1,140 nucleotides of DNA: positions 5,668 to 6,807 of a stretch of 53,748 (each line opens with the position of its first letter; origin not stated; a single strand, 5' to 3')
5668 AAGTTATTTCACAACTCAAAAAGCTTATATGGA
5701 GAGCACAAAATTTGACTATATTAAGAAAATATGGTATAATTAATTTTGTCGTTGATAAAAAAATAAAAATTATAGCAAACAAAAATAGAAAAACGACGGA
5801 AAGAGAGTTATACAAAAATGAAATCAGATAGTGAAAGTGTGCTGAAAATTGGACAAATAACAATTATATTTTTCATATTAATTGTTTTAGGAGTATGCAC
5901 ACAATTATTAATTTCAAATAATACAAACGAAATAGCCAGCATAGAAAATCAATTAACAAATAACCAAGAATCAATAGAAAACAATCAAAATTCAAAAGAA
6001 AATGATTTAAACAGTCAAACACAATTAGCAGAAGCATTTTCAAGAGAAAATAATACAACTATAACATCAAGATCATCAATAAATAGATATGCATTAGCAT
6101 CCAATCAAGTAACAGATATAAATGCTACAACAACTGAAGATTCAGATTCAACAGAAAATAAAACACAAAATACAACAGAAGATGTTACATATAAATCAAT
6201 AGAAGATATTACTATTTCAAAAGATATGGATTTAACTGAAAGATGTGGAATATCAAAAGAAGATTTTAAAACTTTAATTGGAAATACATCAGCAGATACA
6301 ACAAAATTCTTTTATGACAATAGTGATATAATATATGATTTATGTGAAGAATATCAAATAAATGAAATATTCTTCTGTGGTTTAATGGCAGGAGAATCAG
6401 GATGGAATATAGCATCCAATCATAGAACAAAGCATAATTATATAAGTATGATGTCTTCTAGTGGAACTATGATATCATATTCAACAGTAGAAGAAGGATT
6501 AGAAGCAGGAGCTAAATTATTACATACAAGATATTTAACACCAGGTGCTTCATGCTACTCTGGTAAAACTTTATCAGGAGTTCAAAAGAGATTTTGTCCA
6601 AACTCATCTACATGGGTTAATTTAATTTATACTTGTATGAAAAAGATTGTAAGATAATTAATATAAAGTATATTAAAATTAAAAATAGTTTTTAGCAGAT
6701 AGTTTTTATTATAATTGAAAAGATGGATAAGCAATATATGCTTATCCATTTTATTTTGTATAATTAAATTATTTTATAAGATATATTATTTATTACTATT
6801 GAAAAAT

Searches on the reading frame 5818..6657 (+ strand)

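Call 60: search_protein_families(library=pfam, proteins=[window:5818-6657:+], max_evalue=0.001)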
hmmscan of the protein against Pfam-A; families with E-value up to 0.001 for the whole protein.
window:5818-6657:+ (279 aa): 1 family
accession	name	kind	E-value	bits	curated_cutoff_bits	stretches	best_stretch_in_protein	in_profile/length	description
PF01832.25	Glucosaminidase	-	0.00036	21.6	30.2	1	171-249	3-87/123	Mannosyl-glycoprotein endo-beta-N-acetylglucosaminidase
